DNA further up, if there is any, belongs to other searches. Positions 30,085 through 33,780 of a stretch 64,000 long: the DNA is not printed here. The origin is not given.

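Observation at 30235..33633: Giant internally duplicated CPBP (CAAX/Abi-type) intramembrane protease with one catalytic and one degenerate half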

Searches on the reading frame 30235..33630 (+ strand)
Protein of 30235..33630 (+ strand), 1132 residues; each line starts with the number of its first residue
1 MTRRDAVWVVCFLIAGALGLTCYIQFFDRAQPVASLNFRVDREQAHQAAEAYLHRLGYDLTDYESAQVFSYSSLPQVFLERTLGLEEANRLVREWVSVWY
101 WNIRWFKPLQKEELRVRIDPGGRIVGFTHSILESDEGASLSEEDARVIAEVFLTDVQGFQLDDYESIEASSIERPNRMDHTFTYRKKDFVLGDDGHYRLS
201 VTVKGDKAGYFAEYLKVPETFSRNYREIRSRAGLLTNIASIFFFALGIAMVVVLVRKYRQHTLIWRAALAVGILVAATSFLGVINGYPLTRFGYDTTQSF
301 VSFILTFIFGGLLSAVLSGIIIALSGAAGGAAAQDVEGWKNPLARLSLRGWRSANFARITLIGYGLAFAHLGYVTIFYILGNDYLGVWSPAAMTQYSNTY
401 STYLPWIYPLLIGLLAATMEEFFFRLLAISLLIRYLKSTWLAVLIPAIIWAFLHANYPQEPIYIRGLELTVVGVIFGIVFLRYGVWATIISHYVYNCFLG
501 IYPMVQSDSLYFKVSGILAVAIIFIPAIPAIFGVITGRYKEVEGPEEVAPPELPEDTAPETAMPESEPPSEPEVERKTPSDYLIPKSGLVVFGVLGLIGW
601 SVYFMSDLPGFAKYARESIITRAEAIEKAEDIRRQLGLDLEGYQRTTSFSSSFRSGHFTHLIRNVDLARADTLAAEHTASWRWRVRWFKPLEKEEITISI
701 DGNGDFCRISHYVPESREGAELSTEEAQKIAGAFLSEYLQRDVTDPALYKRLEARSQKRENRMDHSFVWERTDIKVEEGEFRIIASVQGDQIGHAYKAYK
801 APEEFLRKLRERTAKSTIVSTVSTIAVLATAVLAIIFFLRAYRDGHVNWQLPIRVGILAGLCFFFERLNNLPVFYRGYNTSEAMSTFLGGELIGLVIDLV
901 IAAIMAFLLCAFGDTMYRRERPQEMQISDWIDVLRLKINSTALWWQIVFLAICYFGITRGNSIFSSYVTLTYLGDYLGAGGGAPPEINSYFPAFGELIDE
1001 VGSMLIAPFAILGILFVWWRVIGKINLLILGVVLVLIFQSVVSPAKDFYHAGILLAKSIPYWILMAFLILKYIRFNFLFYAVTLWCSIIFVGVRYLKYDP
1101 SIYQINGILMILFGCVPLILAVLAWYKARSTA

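Call 3: search_protein_families(library=pfam, proteins=[window:30235-33630:+], max_evalue=1)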
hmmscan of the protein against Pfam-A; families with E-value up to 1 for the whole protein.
window:30235-33630:+ (1132 aa): 3 families
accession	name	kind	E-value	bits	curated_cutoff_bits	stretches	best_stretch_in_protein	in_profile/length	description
PF16244.11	DUF4901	-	5.9e-14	52.9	27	2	680-782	31-132/148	YcdB, YcdC repeated domain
PF02517.21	Rce1-like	-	1.1e-13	51.7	22.4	1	405-498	4-93/93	Type II CAAX prenyl endopeptidase Rce1-like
PF11990.13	DUF3487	-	0.0048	17.1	27.8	1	863-908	5-50/114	Protein of unknown function (DUF3487)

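Call 4: search_protein_families(library=ncbifam, proteins=[window:30235-33630:+], max_evalue=1)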
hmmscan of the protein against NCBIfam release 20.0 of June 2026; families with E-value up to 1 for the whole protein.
window:30235-33630:+ (1132 aa): 1 family
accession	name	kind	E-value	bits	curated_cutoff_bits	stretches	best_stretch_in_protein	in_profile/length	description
TIGR03750.1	conj_TIGR03750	hypoth_equivalog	0.04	13.9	70.75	1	863-910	3-50/111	TIGR03750 family conjugal transfer protein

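Call 8: find_homologous_proteins(query=window:30235-33630:+, max_evalue=0.001)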
Query window:30235-33630:+ (1132 aa): 203 proteins with E <= 0.001 among 8000 candidates; the best 120 are listed.
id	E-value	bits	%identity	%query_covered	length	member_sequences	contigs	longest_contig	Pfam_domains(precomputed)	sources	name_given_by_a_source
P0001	0.0e+0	2432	94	100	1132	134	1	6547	PF02517.22,PF16244.12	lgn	-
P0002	0.0e+0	2379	92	100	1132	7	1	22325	PF02517.22,PF16244.12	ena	-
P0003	0.0e+0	2355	91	100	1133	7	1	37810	PF02517.22,PF16244.12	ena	-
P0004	0.0e+0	2354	91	100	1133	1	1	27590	PF02517.22,PF16244.12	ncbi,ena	-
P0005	0.0e+0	2353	91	100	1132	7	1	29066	PF02517.22,PF16244.12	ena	-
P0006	0.0e+0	2350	91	100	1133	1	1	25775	PF02517.22,PF16244.12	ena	-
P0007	0.0e+0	2348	91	100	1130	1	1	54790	PF02517.22,PF16244.12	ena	-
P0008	0.0e+0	2348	91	100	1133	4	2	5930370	PF02517.22,PF16244.12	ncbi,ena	-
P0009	0.0e+0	2347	91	100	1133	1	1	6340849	PF02517.22,PF16244.12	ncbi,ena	-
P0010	0.0e+0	2319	89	100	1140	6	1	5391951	PF02517.22,PF16244.12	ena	-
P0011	0.0e+0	2176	86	97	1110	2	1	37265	PF02517.22,PF16244.12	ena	-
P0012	0.0e+0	2039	79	100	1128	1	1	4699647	PF02517.22,PF16244.12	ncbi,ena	-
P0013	0.0e+0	1886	72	100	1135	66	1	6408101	PF02517.22,PF16244.12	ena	-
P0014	0.0e+0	1867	71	100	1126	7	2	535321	PF02517.22,PF16244.12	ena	-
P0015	0.0e+0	1858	71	100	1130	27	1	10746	PF02517.22,PF16244.12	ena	-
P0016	0.0e+0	1826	69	100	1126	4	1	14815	PF02517.22,PF16244.12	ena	-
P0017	0.0e+0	1815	69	100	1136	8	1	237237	PF02517.22,PF16244.12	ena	-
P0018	0.0e+0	1811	69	100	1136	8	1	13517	PF02517.22,PF16244.12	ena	-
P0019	0.0e+0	1806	69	100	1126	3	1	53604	PF02517.22,PF16244.12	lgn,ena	-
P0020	0.0e+0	1762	68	99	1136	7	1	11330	PF02517.22,PF16244.12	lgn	-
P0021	0.0e+0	1758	68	99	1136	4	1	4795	PF02517.22,PF16244.12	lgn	-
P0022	0.0e+0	1673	64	100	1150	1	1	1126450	PF02517.22,PF16244.12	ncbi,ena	-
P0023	0.0e+0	1671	64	100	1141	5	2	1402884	PF02517.22,PF16244.12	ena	-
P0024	0.0e+0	1653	63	100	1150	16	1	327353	PF02517.22,PF16244.12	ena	-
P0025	0.0e+0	1640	63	100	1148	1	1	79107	PF02517.22,PF16244.12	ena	-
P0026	0.0e+0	1623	62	100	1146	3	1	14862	PF02517.22,PF16244.12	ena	-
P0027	0.0e+0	1620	61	100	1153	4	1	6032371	PF02517.22,PF16244.12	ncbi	-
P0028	0.0e+0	1544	67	90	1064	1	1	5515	PF02517.22,PF16244.12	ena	-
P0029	0.0e+0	1302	53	98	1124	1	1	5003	PF02517.22,PF16244.12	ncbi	-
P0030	0.0e+0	1293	51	100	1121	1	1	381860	PF02517.22,PF16244.12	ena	-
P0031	0.0e+0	1285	51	99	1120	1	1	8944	PF02517.22,PF16244.12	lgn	-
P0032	0.0e+0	1269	51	99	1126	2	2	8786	PF02517.22,PF16244.12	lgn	-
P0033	0.0e+0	1214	49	100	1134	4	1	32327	PF02517.22,PF16244.12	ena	-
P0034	0.0e+0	1208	48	100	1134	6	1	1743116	PF02517.22,PF16244.12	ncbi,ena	-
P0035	0.0e+0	1203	49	98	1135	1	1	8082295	PF02517.22,PF16244.12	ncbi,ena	-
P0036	0.0e+0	1203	50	100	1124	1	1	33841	PF02517.22,PF16244.12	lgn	-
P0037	0.0e+0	1186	48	100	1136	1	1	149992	PF02517.22,PF16244.12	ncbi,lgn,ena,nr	ncbi:MAG: CPBP family intramembrane metalloprotease [Gemmatimonadota bacterium]|nr:CPBP family intra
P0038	0.0e+0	1178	51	90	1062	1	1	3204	PF02517.22,PF16244.12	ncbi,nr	ncbi:MAG: CPBP family intramembrane metalloprotease, partial [Candidatus Latescibacteria bacterium]|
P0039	0.0e+0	1171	47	98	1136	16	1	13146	PF02517.22,PF16244.12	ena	-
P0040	0.0e+0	1163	48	98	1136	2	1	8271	PF02517.22,PF16244.12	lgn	-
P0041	0.0e+0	1162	47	98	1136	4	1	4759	PF02517.22,PF16244.12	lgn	-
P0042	0.0e+0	1161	47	98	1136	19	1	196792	PF02517.22,PF16244.12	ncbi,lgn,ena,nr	ncbi:MAG: type II CAAX endopeptidase family protein [Gemmatimonadota bacterium]|nr:type II CAAX endo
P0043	0.0e+0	1157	47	100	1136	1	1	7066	PF02517.22,PF16244.12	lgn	-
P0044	0.0e+0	1155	47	100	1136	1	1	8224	PF02517.22,PF16244.12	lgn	-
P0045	0.0e+0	1155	47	100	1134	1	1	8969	PF02517.22,PF16244.12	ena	-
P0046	0.0e+0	1154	47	100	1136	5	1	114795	PF02517.22,PF16244.12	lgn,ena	-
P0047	0.0e+0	1150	47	98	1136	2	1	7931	PF02517.22,PF16244.12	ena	-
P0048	0.0e+0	1149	47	98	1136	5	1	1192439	PF02517.22,PF16244.12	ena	-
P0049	0.0e+0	1148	46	98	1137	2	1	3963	PF02517.22,PF16244.12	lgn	-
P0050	0.0e+0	1144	47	98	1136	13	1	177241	PF02517.22,PF16244.12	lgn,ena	-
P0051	0.0e+0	1142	48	98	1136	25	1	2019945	PF02517.22,PF16244.12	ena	-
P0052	0.0e+0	1141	47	100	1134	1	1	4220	PF02517.22,PF16244.12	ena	-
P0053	0.0e+0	1138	47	98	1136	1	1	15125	PF02517.22,PF16244.12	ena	-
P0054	0.0e+0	1133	46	100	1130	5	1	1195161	PF02517.22,PF16244.12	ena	-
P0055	0.0e+0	1120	46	100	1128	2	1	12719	PF02517.22,PF16244.12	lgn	-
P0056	0.0e+0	1119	61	72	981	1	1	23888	PF02517.22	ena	-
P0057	0.0e+0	1103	46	100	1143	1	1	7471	PF02517.22,PF16244.12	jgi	-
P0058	0.0e+0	1100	45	100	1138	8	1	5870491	PF02517.22,PF16244.12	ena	-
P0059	0.0e+0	1095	45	100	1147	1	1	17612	PF02517.22,PF16244.12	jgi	jgi:membrane protease YdiL (CAAX protease family)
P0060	0.0e+0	1089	54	80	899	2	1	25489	PF02517.22,PF16244.12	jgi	-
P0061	0.0e+0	1079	66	63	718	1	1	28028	PF02517.22,PF16244.12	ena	-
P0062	0.0e+0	1077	44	98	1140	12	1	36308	PF02517.22,PF16244.12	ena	-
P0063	0.0e+0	1061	45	96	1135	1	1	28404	PF02517.22,PF16244.12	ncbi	ncbi:MAG: type II CAAX endopeptidase family protein [Candidatus Latescibacterota bacterium]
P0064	0.0e+0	1041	43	100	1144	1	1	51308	PF02517.22,PF16244.12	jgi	jgi:membrane protease YdiL (CAAX protease family)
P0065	0.0e+0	1040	44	96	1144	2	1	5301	PF02517.22,PF16244.12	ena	-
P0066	0.0e+0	1022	53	76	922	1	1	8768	PF02517.22,PF16244.12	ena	-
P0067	1.4e-289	982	43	100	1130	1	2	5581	PF02517.22,PF16244.12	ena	-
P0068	5.4e-284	963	50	80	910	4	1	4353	PF02517.22,PF16244.12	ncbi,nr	ncbi:MAG: CPBP family intramembrane metalloprotease, partial [Candidatus Latescibacteria bacterium]|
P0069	1.1e-276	939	80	45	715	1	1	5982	PF02517.22,PF16244.12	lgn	-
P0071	7.0e-274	930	40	97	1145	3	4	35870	PF02517.22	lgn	-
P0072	4.3e-273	927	40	99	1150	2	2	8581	PF02517.22,PF16244.12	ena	-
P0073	3.6e-270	918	40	98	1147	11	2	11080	PF02517.22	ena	-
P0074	9.2e-269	913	39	100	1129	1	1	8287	PF02517.22,PF16244.12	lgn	-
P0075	1.9e-268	912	52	70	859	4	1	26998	PF02517.22,PF16244.12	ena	-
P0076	3.6e-268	911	42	100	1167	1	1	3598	PF02517.22,PF16244.12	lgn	-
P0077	7.1e-268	910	40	100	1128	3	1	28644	PF02517.22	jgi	-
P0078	2.3e-267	908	41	100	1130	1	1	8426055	PF02517.22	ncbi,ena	-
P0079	1.2e-266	906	39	99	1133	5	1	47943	PF02517.22,PF16244.12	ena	-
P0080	1.6e-263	896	40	100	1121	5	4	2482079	PF02517.22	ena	-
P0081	1.8e-263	895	42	88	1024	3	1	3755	PF02517.22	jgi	jgi:membrane protease YdiL (CAAX protease family)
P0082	7.3e-260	883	38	98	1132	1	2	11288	PF02517.22,PF16244.12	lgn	-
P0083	7.5e-260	883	40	99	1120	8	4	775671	PF02517.22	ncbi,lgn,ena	-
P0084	4.0e-258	878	42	99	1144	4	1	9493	PF02517.22,PF16244.12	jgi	-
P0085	6.3e-258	877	40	99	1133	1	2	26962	PF02517.22,PF16244.12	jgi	jgi:hypothetical protein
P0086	6.0e-257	874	39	100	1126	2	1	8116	PF02517.22,PF16244.12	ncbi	-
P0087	3.7e-256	871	58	60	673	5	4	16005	PF02517.22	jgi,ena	jgi:membrane protease YdiL (CAAX protease family)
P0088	5.3e-246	837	60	56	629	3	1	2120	PF02517.22,PF16244.12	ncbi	ncbi:MAG: CPBP family intramembrane glutamic endopeptidase, partial [Candidatus Latescibacterota bac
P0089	4.7e-236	805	36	99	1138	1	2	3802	PF02517.22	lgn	-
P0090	6.2e-230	784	45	74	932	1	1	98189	PF02517.22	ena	-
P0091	7.0e-222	758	47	67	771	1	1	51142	PF02517.22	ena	-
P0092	4.9e-221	755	41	81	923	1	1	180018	PF02517.22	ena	-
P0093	8.9e-205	701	46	61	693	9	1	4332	PF02517.22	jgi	jgi:hypothetical protein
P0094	1.1e-199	684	35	99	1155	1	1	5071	PF02517.22,PF16244.12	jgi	-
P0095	3.2e-192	659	41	69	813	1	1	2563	PF02517.22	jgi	jgi:membrane protease YdiL (CAAX protease family)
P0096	6.0e-187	642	33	100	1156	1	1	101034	PF02517.22,PF16244.12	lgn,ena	-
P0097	1.3e-183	631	32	99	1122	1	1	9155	PF02517.22,PF16244.12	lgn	-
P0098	9.3e-174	598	38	70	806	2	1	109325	PF02517.22,PF16244.12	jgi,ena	-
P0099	8.5e-171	588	32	88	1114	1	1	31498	PF02517.22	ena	-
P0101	4.0e-165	570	31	99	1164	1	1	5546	PF02517.22,PF16244.12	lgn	-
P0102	1.8e-163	564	36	81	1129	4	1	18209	PF02517.22,PF16244.12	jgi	jgi:membrane protease YdiL (CAAX protease family)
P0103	3.7e-161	556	34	79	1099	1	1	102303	PF02517.22,PF16244.12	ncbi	-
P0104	4.6e-160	553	37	78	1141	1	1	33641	PF02517.22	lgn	-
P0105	1.6e-158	548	33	78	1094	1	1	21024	PF02517.22,PF16244.12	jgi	jgi:hypothetical protein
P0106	6.1e-157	543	37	80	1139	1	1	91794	PF02517.22,PF16244.12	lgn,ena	-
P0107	3.0e-155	537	39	46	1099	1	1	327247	PF02517.22,PF16244.12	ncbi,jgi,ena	-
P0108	2.4e-151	524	28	27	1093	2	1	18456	PF02517.22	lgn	-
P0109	1.5e-150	521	39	47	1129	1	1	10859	PF02517.22,PF16244.12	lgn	-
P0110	9.5e-149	515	35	80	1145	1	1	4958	PF02517.22,PF16244.12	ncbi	-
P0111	1.2e-148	515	32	100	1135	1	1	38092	PF02517.22,PF16244.12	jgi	-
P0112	9.7e-148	512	34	79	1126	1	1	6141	PF02517.22,PF16244.12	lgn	-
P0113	2.2e-147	511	34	79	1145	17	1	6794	PF02517.22,PF16244.12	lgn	-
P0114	1.5e-146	508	30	98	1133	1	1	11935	PF02517.22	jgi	-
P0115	1.7e-146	508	35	72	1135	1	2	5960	PF02517.22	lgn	-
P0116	2.7e-146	507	34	77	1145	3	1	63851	PF02517.22,PF16244.12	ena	-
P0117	5.7e-146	506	33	81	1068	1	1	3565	PF02517.22,PF16244.12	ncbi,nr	ncbi:MAG TPA: CPBP family intramembrane glutamic endopeptidase, partial [Candidatus Acidoferrales ba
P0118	1.1e-145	505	35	81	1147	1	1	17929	PF02517.22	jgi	jgi:hypothetical protein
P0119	4.6e-145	503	34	79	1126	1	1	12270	PF02517.22,PF16244.12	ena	-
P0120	1.2e-144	502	33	80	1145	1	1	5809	PF02517.22,PF16244.12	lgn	-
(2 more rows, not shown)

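Call 22: find_encoding_contigs(protein=P0009, flank=8000, max_places=2)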
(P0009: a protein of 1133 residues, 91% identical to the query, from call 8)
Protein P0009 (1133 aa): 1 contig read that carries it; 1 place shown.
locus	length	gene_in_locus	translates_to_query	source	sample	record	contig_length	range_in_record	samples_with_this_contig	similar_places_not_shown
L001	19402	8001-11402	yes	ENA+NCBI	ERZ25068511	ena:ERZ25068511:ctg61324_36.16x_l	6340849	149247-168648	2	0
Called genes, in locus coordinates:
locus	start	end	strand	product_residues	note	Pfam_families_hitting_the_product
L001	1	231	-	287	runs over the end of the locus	PF18075:FtsX_ECD, PF02687:FtsX (weak)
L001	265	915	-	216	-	PF00005:ABC_tran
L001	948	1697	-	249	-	PF01209:Ubie_methyltran (weak), PF13489:Methyltransf_23 (weak), PF13847:Methyltransf_31, PF08241:Methyltransf_11, PF08242:Methyltransf_12 (weak), PF13649:Methyltransf_25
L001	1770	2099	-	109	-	PF01479:S4 (weak)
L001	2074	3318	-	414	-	PF13624:SurA_N_3, PF09312:SurA_N, PF13145:Rotamase_2, PF13616:Rotamase_3, PF00639:Rotamase, PF13145:Rotamase_2, PF13616:Rotamase_3, PF00639:Rotamase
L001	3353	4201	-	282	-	PF13616:Rotamase_3, PF13145:Rotamase_2 (weak), PF00639:Rotamase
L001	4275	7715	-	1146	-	PF17757:UvrB_inter, PF02559:CarD_TRCF_RID, PF00270:DEAD, PF04851:ResIII, PF22590:Cas3-like_C_2 (faint), PF00271:Helicase_C, PF03461:TRCF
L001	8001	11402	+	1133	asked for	PF16244:DUF4901 (faint), PF02517:Rce1-like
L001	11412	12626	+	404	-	PF00266:Aminotran_5, PF01053:Cys_Met_Meta_PP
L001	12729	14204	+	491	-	PF07991:KARI_N, PF01450:KARI_C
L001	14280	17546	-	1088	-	PF00873:ACR_tran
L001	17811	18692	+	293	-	PF03328:HpcH_HpaI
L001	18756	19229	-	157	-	PF07661:MORN_2 (faint)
